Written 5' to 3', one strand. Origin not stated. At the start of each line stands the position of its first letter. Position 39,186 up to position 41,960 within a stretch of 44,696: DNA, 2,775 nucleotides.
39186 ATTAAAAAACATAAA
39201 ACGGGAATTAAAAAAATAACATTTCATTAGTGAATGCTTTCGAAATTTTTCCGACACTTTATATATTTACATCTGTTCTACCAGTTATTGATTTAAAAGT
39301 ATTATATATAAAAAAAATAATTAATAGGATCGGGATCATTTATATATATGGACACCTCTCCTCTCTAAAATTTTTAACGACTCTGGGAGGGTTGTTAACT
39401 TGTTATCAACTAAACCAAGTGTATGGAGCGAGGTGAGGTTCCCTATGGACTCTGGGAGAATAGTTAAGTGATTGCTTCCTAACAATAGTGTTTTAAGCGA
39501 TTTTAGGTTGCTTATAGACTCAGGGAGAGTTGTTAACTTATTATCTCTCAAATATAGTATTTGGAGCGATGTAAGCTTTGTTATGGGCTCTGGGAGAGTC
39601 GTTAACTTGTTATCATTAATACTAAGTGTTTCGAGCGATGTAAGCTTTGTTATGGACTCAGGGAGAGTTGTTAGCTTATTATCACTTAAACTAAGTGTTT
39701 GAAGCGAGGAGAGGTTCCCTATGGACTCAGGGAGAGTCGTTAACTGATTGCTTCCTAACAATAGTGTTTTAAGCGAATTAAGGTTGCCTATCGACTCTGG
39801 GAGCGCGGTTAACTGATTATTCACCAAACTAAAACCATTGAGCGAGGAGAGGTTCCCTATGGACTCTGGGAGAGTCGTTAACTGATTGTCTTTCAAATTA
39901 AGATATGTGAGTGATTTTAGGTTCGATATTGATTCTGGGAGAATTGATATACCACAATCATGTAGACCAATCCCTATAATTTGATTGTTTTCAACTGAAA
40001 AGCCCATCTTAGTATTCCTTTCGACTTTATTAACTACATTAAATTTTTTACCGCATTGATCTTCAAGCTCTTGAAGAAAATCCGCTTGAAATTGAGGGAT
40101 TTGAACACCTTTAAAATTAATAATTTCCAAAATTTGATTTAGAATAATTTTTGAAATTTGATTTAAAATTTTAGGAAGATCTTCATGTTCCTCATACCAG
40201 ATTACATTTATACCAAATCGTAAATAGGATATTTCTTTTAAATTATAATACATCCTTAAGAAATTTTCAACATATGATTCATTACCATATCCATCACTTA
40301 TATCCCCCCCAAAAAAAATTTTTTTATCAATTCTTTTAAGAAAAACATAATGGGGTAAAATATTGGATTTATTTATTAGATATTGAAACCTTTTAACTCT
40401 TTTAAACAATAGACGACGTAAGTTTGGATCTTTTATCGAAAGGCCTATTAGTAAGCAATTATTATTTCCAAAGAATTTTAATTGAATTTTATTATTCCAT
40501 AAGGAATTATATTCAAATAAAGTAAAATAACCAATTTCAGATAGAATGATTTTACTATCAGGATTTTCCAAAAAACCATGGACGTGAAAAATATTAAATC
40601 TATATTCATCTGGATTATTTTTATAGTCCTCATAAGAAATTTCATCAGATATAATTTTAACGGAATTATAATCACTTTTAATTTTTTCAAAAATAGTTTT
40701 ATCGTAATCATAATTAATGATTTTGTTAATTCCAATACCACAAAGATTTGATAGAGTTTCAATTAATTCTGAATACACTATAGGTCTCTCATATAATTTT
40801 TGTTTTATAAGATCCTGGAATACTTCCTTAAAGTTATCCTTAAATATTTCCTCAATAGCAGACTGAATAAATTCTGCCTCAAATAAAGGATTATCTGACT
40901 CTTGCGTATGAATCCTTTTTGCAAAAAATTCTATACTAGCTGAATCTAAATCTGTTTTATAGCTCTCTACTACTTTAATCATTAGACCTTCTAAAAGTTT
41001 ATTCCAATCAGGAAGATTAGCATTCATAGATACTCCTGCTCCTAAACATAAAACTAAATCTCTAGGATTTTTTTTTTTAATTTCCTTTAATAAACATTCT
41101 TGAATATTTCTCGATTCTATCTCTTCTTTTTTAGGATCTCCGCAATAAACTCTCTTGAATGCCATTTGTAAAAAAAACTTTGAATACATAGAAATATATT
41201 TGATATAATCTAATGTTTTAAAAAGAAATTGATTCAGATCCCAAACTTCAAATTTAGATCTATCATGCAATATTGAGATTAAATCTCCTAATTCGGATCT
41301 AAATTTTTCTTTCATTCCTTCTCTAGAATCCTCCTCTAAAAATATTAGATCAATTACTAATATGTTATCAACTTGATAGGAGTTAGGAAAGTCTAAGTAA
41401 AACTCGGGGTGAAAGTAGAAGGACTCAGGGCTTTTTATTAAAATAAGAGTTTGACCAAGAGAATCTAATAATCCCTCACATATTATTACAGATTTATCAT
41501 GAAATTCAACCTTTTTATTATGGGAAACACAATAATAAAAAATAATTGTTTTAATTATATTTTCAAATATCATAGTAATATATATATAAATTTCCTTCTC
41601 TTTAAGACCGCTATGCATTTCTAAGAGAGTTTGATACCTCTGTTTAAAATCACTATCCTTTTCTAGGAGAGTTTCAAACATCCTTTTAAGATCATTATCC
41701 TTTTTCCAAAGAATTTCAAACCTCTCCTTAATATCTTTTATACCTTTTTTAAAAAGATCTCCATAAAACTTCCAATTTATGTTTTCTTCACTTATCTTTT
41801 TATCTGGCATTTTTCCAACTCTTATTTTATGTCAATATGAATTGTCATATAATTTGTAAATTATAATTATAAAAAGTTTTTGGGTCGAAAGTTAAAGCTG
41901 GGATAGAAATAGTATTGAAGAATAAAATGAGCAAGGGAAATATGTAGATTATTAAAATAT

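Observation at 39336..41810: SIR2_2 NADase-type domain fused directly to an LRR array with no NTPase: candidate single-protein archaeal immune sensor-effector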

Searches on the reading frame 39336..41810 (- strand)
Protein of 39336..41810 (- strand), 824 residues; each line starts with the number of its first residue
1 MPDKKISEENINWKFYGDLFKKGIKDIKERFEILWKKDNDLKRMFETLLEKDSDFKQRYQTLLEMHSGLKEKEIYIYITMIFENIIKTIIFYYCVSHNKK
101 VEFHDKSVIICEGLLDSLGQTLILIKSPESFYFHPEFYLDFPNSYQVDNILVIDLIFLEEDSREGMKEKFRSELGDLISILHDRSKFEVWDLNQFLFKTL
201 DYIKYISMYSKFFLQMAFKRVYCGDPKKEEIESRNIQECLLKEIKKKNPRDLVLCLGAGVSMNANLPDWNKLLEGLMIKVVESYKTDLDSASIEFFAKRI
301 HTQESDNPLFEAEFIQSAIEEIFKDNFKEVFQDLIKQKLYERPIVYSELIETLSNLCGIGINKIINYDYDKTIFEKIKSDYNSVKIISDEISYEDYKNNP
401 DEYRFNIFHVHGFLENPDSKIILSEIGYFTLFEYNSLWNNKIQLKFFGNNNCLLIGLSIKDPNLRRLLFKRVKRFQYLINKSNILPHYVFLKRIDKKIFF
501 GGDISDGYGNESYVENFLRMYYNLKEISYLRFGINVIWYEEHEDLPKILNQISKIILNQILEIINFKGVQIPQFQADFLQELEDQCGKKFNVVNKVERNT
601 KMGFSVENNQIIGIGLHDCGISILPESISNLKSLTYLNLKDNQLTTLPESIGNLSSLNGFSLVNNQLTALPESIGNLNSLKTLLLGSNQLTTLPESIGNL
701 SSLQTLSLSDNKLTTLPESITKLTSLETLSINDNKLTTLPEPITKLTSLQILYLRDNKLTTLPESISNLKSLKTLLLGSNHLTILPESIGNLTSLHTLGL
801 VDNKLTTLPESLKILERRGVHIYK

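Call 3: search_protein_families(library=pfam, proteins=[window:39336-41810:-], max_evalue=1)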
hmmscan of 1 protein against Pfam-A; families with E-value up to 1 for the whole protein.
window:39336-41810:- (824 aa): 9 families
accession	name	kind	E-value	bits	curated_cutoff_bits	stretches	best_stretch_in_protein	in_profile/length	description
PF13855.12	LRR_8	-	1.1e-35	121.6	27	6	702-759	2-61/61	Leucine rich repeat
PF23598.1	LRR_14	-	6.6e-31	107.8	40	3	729-804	52-125/353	Leucine-rich repeat region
PF12799.13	LRR_4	-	3.5e-19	68.8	27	6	702-740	2-40/44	Leucine Rich repeats (2 copies)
PF00560.39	LRR_1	-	4.4e-16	56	20.6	5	633-654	1-23/23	Leucine Rich Repeat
PF13289.12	SIR2_2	-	1.1e-11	45.4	24.5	1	364-495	3-124/141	SIR2-like domain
PF23286.1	LRR_13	-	9.8e-06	25.8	30.1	2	748-815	4-73/210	Disease resistance protein RPS4B-like, leucine-rich repeats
PF17126.11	RsmF_methylt_CI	-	0.0037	17.7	27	0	752-777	14-39/61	RsmF rRNA methyltransferase first C-terminal domain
PF23211.1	LRR_LRWD1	-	0.0041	17.3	28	1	671-741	35-103/190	Leucine-rich repeat and WD repeat-containing protein 1, LRR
PF09758.14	FPL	-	0.86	10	26.1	1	31-99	5-72/148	Uncharacterised conserved protein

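Call 4: search_protein_families(library=padloc, proteins=[window:39336-41810:-], max_evalue=1)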
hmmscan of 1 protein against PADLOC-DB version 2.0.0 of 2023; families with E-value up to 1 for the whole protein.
window:39336-41810:- (824 aa): 2 families
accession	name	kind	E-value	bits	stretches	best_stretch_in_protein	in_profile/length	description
PDLC00407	ThsA1|ThsA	-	2e-14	51.1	2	335-558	77-280/478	STALD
PDLC04167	Dsr1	-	0.0002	17.2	1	245-467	16-220/1248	-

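Call 5: search_protein_families(library=ncbifam, proteins=[window:39336-41810:-], max_evalue=1)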
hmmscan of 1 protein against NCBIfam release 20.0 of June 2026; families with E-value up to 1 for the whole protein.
window:39336-41810:- (824 aa): 8 families
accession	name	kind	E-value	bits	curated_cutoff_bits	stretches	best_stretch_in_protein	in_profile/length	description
NF041381.1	XopAC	subfamily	8.4e-35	120.3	450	2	710-814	75-181/451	XopAC/AvrAC family type III secretion system effector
NF041400.1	XopAE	equivalog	1e-33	117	600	1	616-814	3-206/478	type III secretion system effector XopAE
NF047464.1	FibnectbindLIC11051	equivalog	1.2e-30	106.7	1000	2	595-731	522-657/685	LIC_11051 family fibronectin-binding protein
NF041351.1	XopL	equivalog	1.9e-28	99.5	500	1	589-815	31-270/497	type III secretion system leucine-rich repeat domain-containing effector XopL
NF011897.0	PRK15370.1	equivalog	1.9e-19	69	1113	1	600-812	170-365/755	SPI-1 type III secretion system effector E3 ubiquitin transferase SlrP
NF011917.0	PRK15387.1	equivalog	2.5e-12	45.6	1243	1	633-815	283-444/788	type III secretion system effector E3 ubiquitin transferase SspH2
TIGR00716.1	rnhC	equivalog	0.023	14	161.2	0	719-777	112-170/284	ribonuclease HIII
NF033501.0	ArfB_arch_rifla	equivalog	0.046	13.5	180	1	516-600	56-137/219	2-amino-5-formylamino-6-ribosylaminopyrimidin-4(3H)-one 5'-monophosphate deformylase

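Call 47: predict_structure(alignment_id=A2)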
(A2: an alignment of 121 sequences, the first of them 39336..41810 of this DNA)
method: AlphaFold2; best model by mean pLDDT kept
length: 824 residues; sequences in the alignment: 121
mean_pLDDT: 82.4   pTM: 0.57
mean pLDDT of the five models: 82.4, 81.6, 79.2, 79.0, 78.6
residues with pLDDT >= 90: 329; 70-90: 336; 50-70: 102; < 50: 57
segments of 3 or more residues with pLDDT < 50: 1-13, 38-45, 208-218, 477-481, 562-570
pLDDT, mean of each block of 10 residues (from residue 1): 37 52 63 52 47 64 53 70 85 88 87 90 83 64 82 87 88 87 85 87 59 48 67 86 91 93 90 95 91 95 92 96 96 95 93 95 95 95 95 96 94 95 93 92 95 93 92 56 78 89 66 85 85 92 95 83 46 74 75 52 77 85 87 88 88 90 89 90 87 89 91 86 90 83 88 88 88 87 85 90 77 86 80
secondary structure, 60 per line:
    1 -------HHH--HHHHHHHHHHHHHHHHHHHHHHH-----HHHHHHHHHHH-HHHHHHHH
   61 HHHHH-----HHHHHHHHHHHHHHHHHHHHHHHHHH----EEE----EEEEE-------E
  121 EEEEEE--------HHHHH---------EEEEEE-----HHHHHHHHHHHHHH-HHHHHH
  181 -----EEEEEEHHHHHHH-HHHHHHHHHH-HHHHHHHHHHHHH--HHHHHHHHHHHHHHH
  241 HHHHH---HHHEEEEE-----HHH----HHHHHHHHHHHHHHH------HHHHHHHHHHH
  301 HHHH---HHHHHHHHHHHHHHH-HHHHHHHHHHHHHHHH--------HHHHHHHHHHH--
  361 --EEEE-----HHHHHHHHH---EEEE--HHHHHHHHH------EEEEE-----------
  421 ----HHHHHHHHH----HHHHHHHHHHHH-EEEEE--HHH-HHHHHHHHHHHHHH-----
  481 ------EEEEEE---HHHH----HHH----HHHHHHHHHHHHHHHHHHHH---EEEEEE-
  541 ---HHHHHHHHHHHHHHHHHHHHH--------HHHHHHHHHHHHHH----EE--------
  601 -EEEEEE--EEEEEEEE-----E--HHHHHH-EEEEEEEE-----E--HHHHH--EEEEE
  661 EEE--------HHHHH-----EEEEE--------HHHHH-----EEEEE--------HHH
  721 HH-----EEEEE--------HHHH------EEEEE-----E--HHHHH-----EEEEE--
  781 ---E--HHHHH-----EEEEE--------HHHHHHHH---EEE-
elements in order (helices of 4 or more, strands of 3 or more residues): H13-35 H41-51 H53-65 H71-96 E101-103 E108-112 E120-126 H135-139 E149-154 H160-173 H175-180 E186-191 H192-198 H200-209 H211-223 H226-245 E252-256 H269-283 H290-304 H308-322 H324-339 H348-358 E363-366 H372-380 E384-387 H390-398 E405-409 H425-433 H438-449 E451-455 H462-475 E487-492 H496-499 H511-530 E534-539 H544-564 H573-586 E602-607 E610-617 H626-631 E633-640 H649-653 E656-663 H672-676 E682-686 H695-699 E705-709 H718-722 E728-732 H741-744 E751-755 H764-768 E774-778 H787-791 E797-801 H810-817 E821-823

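Call 53: fold_search(model_id=the predicted structure, library=pdb)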
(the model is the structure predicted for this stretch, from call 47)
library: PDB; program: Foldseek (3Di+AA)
matches with E <= 10: 723; with E <= 0.001: 415
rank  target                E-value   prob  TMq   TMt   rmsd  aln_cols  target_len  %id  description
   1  4u08_A                3.7e-13  1.00  0.22  0.43   3.8       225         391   41  Structure of Leptospira interrogans LRR protein LIC11098 (released 2015-06-03)
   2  4u06                  4.0e-13  1.00  0.25  0.55   5.5       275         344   34  Structure of Leptospira interrogans LRR protein LIC10831 (released 2015-06-03)
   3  4u09_A                7.1e-12  1.00  0.14  0.25   9.6       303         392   29  Structure of Leptospira interrogans LRR protein LIC12759 (released 2015-06-03)
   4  7yjw_B                9.5e-12  1.00  0.25  0.65   2.7       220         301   37  Structure of Leptospira santarosai serovar shermani LRR protein LSS01692 (released 2023-06-28)
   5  4u09_B                2.1e-11  1.00  0.14  0.24  10.0       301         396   30  Structure of Leptospira interrogans LRR protein LIC12759 (released 2015-06-03)
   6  7yjw_A                2.2e-11  1.00  0.25  0.65   2.8       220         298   37  Structure of Leptospira santarosai serovar shermani LRR protein LSS01692 (released 2023-06-28)
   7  7tvg                  2.5e-11  1.00  0.23  0.38   4.8       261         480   29  Crystal Structure of SHOC2 to a resolution of 2.4 Angstrom (released 2022-05-04)
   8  8btp_A                5.5e-11  1.00  0.29  0.48   4.8       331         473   17  Helical structure of BcThsA in complex with 1''-3'gc(etheno)ADPR (released 2024-02-21)
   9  7txh_B                6.7e-11  1.00  0.16  0.26   8.8       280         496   31  Human MRas Q71R in complex with human Shoc2 LRR domain M173I and human PP1Ca (released 2022-06-22)
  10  8bto_A                7.0e-11  1.00  0.29  0.48   4.8       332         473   17  Helical structure of BcThsA in complex with 1''-3'gcADPR (released 2024-02-21)
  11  7tyg_B                1.0e-10  1.00  0.15  0.23   8.7       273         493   30  Structure of the human leucine rich repeat protein SHOC2, residues 80-582 (released 2022-06-22)
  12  8glv_Eb               1.1e-10  1.00  0.24  0.15   2.8       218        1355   32  96-nm repeat unit of doublet microtubules from Chlamydomonas reinhardtii flagella (released 2023-05-31)
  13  9btm_B                1.1e-10  1.00  0.10  0.17  15.2       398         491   22  NRas 1-169 Q61R in Complex with Shoc2 80-582 (released 2025-04-02)
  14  4tzh_B                1.2e-10  1.00  0.18  0.66   3.7       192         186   36  Structure of Leptospira interrogans LRR protein LIC12234 (released 2015-06-03)
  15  7tvf_A                1.2e-10  1.00  0.20  0.31   9.5       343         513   28  Crystal structure of the SHOC2-MRAS-PP1CA (SMP) complex to a resolution of 2.17 Angstrom (released 2022-05-04)
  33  9xvc_E                9.7e-10  1.00  0.28  0.82   3.8       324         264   18  Cryo-EM Helical Structure of the dITP-KomBC(H146N) Complex with NAD Fragments (released 2026-01-21)
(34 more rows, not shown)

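Call 78: list_cluster_members(proteins=[P0001, window:39339-41810:-])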
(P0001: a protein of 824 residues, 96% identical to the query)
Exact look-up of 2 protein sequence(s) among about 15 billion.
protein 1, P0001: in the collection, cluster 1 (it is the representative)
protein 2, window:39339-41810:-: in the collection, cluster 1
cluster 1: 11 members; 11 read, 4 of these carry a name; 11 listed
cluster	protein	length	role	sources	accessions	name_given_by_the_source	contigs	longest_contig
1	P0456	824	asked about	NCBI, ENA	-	-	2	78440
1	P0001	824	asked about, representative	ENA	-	-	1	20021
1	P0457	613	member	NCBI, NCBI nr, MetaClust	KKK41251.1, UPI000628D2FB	MAG: leucine-rich repeat domain protein [Candidatus Lokiarchaeum sp. GC14_75] | status=active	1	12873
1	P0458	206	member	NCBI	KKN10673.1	hypothetical protein LCGC14_1034160, partial [marine sediment metagenome]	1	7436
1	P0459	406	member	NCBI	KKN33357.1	hypothetical protein LCGC14_0804470, partial [marine sediment metagenome]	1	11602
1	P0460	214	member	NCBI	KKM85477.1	hypothetical protein LCGC14_1288700, partial [marine sediment metagenome]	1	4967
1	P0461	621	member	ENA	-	-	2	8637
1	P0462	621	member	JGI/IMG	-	-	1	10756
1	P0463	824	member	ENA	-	-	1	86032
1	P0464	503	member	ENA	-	-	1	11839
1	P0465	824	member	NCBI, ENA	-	-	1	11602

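Call 85: search_protein_families(library=phrogs, proteins=[window:39339-41810:-], max_evalue=0.01)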
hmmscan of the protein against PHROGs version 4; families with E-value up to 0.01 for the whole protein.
window:39339-41810:- (824 aa): 3 families
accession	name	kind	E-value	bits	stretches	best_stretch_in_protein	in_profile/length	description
phrog_6688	-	unknown function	1.7e-54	186.6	1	609-815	442-648/681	-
phrog_21719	-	unknown function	7.6e-20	71.8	2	611-757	86-221/554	-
phrog_34788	-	unknown function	0.0072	18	1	26-84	6-68/96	-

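Call 94: search_dna_similar(query=window:39339-41810:-, collection=plasmids, mode=protein, max_rows=15)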
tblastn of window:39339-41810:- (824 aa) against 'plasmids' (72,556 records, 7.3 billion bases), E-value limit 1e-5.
Records with a match: 506; places in all: 1255; records where one place covers at least 80% of the query: 0.
Best place of each record, by identity: <60% 506.
By first word of the organism name: Ralstonia 135; Shigella 95; Yersinia 81; Leptospira 47; Rhizobium 36; Sinorhizobium 15; Streptomyces 13; Escherichia 11; Bradyrhizobium 8; Acaryochloris 4; and 35 more.
By predicted mobility (MOB-suite, as given by PLSDB): mobilizable 252; non-mobilizable 147; conjugative 107.
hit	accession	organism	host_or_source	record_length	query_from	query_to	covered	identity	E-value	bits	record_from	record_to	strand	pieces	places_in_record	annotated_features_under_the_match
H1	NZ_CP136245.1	Leptospira interrogans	Canis lupus familiaris,urine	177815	548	816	33%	39.9%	2e-11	143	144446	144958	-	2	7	leucine-rich repeat domain-containing protein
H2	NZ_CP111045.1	Chondrinema litorale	Seaweed,red alga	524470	485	817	40%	30.7%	2e-15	89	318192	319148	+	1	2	MBG domain-containing protein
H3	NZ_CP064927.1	Acaryochloris marina S15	cell culture,surface of Pikea pinnata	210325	544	809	32%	38.4%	4e-30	136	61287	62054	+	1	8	leucine-rich repeat domain-containing protein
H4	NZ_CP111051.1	Chondrinema litorale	Seaweed,red alga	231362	600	813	26%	44.9%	3e-33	146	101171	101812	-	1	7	leucine-rich repeat domain-containing protein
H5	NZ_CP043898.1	Leptospira interrogans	Homo sapiens,cell culture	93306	594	806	26%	44.6%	9e-33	145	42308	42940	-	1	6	leucine-rich repeat domain-containing protein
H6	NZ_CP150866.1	Vibrio parahaemolyticus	cell culture,seafood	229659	610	809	24%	47.5%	1e-32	144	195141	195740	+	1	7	leucine-rich repeat domain-containing protein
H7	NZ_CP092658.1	Leptospira kirschneri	Homo sapiens,blood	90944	616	820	25%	45.9%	1e-35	154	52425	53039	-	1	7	leucine-rich repeat domain-containing protein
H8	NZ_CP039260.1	Leptospira interrogans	Homo sapiens,blood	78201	616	817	25%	46.3%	2e-28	131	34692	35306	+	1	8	leucine-rich repeat domain-containing protein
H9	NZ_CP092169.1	Leptospira interrogans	Homo sapiens,blood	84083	616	817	25%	46.3%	3e-28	130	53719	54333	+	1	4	leucine-rich repeat domain-containing protein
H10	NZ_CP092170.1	Leptospira interrogans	Homo sapiens,blood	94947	616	817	25%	46.3%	3e-28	130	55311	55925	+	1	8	leucine-rich repeat domain-containing protein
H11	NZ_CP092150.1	Leptospira interrogans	Homo sapiens,blood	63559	600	820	27%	42.3%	8e-33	145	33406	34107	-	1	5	leucine-rich repeat domain-containing protein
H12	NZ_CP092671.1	Leptospira interrogans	Homo sapiens,blood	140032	616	820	25%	44.7%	4e-25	188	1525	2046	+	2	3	none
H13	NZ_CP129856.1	Klebsiella pneumoniae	Homo sapiens,whole organism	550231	248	554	37%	29.8%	4e-24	117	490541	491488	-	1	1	SIR2 family protein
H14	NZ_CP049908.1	Hymenobacter sp. HDW8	single bacterial strain,Siniperca ...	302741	524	810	35%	31.9%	1e-11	77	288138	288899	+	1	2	DUF6443 domain-containing protein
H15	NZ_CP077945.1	Leptospira interrogans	Canis lupus familiaris,urine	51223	614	816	25%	44.8%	2e-33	147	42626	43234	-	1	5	leucine-rich repeat domain-containing protein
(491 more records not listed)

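Call 95: search_dna_similar(query=window:39339-41810:-, collection=phages, mode=protein, max_rows=15)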
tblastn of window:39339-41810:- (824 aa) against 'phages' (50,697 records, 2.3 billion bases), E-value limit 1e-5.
Records with a match: 11; places in all: 56; records where one place covers at least 80% of the query: 0.
Best place of each record, by identity: <60% 11.
By first word of the organism name: Listeria 7; Leptospira 2; uncultured 1; Escherichia 1.
By host as written in the record: Listeria monocytogenes 7; - 2; Didelphis marsupialis 1; Escherichia coli O157:H7 ATCC 43895 1.
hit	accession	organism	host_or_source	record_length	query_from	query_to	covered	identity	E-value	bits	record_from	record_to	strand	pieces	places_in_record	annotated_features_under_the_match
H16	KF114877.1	Leptospira phage vB_LnoZ_CZ214-LE1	Didelphis marsupialis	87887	614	812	24%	47.7%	2e-32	142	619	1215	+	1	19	leucine rich repeat protein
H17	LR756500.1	uncultured phage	metagenomic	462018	627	809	22%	51.6%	3e-33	145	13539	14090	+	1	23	record has no annotation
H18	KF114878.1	Leptospira phage vb_LkmZ_Bejolso9-LE1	-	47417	624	821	24%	42.9%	5e-24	115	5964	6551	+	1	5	leucine rich repeat protein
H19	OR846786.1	Listeria phage LM 4-11-1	Listeria monocytogenes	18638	611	809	24%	33.2%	5e-7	60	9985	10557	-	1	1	record has no annotation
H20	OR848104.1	Listeria phage LM 4-14-1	Listeria monocytogenes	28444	611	809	24%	33.2%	5e-7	60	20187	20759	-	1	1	record has no annotation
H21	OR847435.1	Listeria phage LM 4-11-1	Listeria monocytogenes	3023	604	806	25%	32.0%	8e-6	56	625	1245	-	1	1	record has no annotation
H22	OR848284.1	Listeria phage LM 4-14-1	Listeria monocytogenes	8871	604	806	25%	32.0%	1e-5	56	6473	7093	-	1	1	record has no annotation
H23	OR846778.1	Listeria phage LM 4-11-1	Listeria monocytogenes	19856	631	814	22%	33.2%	2e-6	58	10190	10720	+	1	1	record has no annotation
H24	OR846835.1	Listeria phage LM 4-11-1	Listeria monocytogenes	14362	611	809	24%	30.7%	2e-6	57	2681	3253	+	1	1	record has no annotation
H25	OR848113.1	Listeria phage LM 4-14-1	Listeria monocytogenes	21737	611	809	24%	30.7%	2e-6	57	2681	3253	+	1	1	record has no annotation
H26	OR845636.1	Escherichia phage ECO95 1-6-1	Escherichia coli O157:H7 ATCC 43895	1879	621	770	18%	38.0%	7e-14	81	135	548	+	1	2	record has no annotation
